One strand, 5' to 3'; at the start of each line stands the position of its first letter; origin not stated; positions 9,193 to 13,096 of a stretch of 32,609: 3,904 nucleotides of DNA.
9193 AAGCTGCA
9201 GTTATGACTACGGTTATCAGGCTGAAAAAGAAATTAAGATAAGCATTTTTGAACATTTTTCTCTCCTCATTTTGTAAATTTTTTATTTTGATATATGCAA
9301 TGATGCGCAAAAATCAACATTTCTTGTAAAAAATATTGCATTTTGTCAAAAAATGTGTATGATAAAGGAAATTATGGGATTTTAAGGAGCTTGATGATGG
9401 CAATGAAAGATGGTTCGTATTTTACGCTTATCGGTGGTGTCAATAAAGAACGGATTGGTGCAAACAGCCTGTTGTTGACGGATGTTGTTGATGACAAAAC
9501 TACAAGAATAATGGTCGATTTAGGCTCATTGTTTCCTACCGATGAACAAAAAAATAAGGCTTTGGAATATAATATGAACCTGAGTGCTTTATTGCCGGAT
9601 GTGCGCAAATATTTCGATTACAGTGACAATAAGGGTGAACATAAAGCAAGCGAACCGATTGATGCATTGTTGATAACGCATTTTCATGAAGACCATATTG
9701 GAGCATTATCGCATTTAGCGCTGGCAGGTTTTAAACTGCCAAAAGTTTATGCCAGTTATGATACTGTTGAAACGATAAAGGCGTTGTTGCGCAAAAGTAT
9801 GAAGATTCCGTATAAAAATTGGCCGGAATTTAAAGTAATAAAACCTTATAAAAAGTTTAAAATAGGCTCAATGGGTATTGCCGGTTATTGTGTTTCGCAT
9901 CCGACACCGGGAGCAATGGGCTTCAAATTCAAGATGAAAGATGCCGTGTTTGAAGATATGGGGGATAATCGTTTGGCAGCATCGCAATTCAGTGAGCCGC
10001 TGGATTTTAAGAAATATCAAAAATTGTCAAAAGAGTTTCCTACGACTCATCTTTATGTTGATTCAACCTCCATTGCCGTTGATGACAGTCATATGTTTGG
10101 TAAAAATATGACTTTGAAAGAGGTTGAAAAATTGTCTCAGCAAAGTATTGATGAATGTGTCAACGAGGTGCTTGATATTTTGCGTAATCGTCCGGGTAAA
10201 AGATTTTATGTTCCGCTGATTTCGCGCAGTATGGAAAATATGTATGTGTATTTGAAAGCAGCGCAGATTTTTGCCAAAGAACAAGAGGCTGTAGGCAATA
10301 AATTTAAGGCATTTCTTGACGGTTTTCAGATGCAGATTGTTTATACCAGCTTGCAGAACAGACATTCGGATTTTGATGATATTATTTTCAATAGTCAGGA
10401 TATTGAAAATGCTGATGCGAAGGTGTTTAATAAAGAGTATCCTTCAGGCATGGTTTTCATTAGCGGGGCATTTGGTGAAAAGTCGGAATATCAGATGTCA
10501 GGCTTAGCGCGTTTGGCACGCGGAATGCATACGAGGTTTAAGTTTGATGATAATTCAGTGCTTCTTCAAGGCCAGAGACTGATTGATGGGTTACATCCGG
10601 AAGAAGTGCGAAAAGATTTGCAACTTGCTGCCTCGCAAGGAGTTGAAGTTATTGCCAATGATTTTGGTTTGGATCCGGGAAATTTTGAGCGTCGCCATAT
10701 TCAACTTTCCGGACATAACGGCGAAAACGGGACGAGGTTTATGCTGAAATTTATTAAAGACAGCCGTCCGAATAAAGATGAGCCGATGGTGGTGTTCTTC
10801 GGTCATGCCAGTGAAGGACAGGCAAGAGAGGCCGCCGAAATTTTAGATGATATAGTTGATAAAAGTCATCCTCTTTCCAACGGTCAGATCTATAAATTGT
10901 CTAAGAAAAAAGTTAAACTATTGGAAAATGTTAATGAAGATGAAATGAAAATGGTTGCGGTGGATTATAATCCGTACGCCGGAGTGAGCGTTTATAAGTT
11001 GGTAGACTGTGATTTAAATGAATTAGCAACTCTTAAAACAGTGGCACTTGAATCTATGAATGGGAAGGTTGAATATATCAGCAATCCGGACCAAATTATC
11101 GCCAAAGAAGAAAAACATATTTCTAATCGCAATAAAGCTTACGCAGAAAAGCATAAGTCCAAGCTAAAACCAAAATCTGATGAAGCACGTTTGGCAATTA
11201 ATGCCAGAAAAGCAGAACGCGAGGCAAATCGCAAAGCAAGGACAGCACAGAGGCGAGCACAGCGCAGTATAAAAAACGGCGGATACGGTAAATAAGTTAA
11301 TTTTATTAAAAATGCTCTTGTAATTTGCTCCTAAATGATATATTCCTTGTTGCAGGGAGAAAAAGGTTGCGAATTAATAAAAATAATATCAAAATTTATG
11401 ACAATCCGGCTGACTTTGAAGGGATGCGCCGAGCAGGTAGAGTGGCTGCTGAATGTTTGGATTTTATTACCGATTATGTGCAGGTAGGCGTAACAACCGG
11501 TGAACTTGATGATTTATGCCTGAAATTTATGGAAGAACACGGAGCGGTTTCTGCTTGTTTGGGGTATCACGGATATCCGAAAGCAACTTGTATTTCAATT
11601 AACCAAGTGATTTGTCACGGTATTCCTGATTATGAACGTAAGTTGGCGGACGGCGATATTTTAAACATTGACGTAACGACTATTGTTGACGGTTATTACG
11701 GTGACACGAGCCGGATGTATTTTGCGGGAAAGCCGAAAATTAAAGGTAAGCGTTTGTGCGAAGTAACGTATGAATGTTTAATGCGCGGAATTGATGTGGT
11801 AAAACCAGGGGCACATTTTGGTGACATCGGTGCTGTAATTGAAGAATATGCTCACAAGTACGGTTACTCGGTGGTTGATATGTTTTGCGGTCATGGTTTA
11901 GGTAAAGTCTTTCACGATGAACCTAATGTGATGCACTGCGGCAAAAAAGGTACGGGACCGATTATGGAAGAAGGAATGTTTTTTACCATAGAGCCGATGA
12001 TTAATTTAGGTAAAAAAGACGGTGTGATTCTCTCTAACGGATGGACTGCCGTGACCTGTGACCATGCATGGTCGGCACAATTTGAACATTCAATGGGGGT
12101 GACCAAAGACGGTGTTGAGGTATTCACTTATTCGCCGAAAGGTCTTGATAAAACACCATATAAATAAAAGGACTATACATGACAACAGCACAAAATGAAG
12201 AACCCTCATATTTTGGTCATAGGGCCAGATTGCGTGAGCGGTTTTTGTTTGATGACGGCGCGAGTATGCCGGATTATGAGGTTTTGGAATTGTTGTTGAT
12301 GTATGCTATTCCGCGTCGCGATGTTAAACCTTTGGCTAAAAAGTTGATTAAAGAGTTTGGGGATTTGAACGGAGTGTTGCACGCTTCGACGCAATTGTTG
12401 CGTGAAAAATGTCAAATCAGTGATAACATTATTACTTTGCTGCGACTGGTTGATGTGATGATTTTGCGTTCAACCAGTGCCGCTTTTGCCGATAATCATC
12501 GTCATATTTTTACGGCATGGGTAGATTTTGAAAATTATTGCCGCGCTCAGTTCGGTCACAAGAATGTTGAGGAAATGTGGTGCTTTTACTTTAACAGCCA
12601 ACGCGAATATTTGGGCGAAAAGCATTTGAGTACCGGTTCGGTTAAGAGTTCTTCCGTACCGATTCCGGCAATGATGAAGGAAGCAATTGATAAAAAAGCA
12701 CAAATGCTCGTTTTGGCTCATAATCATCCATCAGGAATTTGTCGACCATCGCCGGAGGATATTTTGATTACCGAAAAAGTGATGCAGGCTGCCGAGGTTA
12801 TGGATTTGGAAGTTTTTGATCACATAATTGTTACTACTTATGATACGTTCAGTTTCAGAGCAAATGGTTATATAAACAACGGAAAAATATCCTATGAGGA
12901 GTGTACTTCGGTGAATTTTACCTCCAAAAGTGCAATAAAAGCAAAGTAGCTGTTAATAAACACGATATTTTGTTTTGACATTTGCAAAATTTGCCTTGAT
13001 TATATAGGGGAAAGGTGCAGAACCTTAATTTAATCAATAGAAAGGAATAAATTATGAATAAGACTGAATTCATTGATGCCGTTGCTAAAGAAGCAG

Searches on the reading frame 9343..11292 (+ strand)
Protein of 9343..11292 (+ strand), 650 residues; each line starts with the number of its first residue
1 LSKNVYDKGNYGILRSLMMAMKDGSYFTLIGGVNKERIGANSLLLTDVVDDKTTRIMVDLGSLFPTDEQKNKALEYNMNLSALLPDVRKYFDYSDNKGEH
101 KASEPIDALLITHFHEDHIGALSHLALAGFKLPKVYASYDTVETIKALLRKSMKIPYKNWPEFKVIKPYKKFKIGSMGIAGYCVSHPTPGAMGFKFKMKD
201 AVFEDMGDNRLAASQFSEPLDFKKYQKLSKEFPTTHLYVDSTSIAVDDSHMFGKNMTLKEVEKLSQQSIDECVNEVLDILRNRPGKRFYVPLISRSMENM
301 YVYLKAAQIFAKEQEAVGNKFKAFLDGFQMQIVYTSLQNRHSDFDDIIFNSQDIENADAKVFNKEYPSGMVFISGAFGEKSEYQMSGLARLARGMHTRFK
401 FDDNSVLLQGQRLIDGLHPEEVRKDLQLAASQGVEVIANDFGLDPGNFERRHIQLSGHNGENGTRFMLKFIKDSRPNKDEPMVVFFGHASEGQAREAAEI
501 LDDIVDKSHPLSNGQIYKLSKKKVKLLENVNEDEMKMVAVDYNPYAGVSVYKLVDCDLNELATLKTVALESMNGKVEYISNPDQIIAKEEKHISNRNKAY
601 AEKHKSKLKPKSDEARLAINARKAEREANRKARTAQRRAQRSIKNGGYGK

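Call 76: search_protein_families(library=padloc, proteins=[window:9343-11292:+], max_evalue=0.1)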
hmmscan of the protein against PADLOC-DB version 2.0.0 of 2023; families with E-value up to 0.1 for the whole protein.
window:9343-11292:+ (650 aa): 1 family
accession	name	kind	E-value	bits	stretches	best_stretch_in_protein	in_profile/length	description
PDLC03854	LmuA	-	0.0012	16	1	42-125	15-76/345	-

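Call 90: search_protein_families(library=pfam, proteins=[window:9343-11292:+], max_evalue=0.00001)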
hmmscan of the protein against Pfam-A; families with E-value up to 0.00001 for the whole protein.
window:9343-11292:+ (650 aa): 2 families
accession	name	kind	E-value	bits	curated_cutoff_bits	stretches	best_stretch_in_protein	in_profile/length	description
PF00753.33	Lactamase_B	-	2.2e-07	31.5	22.7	1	99-200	37-141/196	Metallo-beta-lactamase superfamily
PF12706.13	Lactamase_B_2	-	2.6e-06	27.6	27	1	101-185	26-111/200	Beta-lactamase superfamily domain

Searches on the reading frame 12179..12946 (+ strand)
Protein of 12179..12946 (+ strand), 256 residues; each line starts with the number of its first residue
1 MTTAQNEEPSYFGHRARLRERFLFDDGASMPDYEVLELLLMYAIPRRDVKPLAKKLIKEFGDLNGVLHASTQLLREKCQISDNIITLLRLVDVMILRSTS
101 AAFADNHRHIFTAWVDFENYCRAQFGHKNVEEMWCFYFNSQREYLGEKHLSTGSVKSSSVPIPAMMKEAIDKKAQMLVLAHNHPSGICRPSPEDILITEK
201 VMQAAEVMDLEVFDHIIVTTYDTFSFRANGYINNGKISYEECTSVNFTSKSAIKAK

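Call 90: search_protein_families(library=pfam, proteins=[window:12179-12946:+], max_evalue=0.00001)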
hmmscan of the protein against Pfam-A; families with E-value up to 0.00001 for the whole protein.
window:12179-12946:+ (256 aa): 1 family
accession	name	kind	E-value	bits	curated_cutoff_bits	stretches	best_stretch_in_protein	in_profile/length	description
PF04002.20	RadC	-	2.4e-33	115.1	22.1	1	113-230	3-120/121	RadC-like JAB domain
